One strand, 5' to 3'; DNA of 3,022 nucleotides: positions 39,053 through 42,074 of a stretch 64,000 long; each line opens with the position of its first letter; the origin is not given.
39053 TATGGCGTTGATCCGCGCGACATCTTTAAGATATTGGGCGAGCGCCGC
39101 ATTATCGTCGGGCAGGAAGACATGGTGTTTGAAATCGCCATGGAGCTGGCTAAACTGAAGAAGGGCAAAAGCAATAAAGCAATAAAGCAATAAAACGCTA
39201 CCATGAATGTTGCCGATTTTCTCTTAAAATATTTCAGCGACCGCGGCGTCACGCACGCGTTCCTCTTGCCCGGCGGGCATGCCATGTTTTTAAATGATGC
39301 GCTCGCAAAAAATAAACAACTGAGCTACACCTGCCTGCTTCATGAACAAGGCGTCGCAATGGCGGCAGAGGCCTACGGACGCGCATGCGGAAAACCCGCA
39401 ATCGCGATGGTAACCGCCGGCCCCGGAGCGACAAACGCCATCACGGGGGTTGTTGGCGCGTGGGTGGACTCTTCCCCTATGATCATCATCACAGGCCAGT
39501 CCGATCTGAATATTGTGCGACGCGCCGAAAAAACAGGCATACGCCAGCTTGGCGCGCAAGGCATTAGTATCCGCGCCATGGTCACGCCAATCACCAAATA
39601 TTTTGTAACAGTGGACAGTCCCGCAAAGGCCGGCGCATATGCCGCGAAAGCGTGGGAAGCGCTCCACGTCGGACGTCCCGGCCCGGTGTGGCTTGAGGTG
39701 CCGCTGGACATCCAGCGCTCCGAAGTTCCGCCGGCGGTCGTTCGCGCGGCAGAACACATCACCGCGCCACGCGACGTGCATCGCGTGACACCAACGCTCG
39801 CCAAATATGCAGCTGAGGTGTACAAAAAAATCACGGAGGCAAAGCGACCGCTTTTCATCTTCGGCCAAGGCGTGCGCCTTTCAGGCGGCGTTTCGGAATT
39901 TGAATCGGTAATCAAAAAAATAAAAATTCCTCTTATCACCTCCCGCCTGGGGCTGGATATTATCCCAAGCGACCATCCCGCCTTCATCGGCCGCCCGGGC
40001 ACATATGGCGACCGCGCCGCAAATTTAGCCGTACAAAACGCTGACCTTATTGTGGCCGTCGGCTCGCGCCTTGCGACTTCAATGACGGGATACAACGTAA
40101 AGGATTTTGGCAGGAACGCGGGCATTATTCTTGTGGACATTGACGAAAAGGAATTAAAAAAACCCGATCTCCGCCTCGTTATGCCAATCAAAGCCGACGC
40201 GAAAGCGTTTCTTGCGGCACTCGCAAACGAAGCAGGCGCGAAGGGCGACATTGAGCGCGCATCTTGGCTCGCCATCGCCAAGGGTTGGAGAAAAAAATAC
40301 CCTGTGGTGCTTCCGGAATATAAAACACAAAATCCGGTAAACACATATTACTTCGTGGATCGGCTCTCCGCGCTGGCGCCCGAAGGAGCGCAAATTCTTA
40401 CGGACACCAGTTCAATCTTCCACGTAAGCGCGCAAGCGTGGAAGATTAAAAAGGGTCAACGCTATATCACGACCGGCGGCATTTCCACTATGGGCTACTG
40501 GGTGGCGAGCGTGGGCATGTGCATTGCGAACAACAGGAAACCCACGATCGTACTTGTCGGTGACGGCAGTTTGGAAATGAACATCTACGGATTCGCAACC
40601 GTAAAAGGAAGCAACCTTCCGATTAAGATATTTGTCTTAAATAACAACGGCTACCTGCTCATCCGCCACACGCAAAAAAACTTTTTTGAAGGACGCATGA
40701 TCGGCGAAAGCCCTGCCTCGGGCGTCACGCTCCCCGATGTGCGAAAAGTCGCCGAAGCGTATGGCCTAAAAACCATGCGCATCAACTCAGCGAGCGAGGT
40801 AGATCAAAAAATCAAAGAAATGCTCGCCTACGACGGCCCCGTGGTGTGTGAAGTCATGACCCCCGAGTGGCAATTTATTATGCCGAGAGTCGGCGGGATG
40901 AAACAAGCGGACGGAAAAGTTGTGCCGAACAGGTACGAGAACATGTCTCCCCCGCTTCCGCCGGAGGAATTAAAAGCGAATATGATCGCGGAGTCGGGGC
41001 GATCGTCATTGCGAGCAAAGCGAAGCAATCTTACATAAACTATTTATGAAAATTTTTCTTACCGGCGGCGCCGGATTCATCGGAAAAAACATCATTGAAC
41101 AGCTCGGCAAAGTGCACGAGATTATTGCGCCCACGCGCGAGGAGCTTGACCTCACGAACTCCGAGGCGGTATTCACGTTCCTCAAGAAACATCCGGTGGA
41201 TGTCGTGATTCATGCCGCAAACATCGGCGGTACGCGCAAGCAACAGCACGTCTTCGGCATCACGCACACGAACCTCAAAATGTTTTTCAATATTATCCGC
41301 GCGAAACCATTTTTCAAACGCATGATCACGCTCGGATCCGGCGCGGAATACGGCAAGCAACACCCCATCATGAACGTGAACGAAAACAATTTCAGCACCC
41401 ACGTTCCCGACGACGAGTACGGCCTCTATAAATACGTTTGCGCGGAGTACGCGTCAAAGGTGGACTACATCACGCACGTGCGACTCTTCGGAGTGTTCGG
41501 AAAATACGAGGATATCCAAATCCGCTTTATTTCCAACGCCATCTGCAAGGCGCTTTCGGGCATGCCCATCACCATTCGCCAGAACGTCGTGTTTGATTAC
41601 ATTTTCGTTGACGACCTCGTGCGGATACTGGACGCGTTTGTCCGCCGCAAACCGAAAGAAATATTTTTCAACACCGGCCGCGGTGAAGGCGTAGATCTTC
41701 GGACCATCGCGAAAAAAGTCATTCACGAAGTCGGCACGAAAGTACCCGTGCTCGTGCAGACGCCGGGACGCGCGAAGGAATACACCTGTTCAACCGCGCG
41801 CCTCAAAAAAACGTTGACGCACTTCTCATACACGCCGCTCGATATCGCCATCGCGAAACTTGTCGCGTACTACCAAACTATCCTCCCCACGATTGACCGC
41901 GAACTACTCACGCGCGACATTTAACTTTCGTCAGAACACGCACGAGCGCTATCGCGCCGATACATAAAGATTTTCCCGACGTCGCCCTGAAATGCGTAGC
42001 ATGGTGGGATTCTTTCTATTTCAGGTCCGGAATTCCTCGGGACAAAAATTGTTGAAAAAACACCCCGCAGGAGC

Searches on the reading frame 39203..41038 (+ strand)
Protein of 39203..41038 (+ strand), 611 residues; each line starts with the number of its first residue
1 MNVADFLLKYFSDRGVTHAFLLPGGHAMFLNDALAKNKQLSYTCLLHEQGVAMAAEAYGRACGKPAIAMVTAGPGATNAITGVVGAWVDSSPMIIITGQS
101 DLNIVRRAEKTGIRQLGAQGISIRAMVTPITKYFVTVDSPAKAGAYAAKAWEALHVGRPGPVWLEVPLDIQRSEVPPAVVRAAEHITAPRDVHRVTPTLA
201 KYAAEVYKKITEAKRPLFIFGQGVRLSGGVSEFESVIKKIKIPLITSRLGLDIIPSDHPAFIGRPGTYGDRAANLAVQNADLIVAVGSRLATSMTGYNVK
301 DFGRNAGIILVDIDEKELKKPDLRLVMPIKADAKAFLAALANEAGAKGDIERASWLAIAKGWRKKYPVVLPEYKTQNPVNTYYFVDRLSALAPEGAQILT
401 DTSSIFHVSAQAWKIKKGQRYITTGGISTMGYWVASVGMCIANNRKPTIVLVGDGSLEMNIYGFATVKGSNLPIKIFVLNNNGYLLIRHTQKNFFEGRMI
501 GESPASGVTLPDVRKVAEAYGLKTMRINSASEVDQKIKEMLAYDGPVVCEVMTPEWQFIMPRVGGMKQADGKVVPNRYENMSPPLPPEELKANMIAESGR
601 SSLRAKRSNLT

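Call 83: search_protein_families(library=pfam, proteins=[window:39203-41038:+], max_evalue=0.000001)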
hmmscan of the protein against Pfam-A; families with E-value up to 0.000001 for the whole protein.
window:39203-41038:+ (611 aa): 3 families
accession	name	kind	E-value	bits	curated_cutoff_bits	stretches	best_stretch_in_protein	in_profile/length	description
PF02776.23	TPP_enzyme_N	-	1.1e-32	112.8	26.8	1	1-106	1-106/119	Thiamine pyrophosphate enzyme, N-terminal TPP binding domain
PF02775.26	TPP_enzyme_C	-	1e-30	107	21.9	1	408-551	8-151/151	Thiamine pyrophosphate enzyme, C-terminal TPP binding domain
PF00205.28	TPP_enzyme_M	-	1.2e-30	106.4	30.4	1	205-340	3-137/137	Thiamine pyrophosphate enzyme, central domain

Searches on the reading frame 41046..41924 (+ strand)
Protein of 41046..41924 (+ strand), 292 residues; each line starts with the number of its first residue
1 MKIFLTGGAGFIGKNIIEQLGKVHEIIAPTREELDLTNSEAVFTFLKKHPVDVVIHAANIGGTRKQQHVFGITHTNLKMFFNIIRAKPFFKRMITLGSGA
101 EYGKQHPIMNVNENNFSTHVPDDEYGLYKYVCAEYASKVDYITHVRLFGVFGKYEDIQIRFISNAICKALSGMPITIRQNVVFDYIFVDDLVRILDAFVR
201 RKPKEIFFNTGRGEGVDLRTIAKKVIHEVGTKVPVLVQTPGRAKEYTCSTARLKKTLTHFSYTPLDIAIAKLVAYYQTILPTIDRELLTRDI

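Call 83: search_protein_families(library=pfam, proteins=[window:41046-41924:+], max_evalue=0.000001)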
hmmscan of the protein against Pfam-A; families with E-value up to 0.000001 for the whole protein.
window:41046-41924:+ (292 aa): 3 families
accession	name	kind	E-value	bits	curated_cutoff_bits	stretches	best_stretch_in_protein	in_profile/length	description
PF01370.27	Epimerase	-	3e-26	92.7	20.9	1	3-204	1-233/240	NAD dependent epimerase/dehydratase family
PF04321.23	RmlD_sub_bind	-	8.1e-10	38.7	27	1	1-58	1-59/287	RmlD substrate binding domain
PF16363.11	GDP_Man_Dehyd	-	7.8e-07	29.3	27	0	33-234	58-271/332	GDP-mannose 4,6 dehydratase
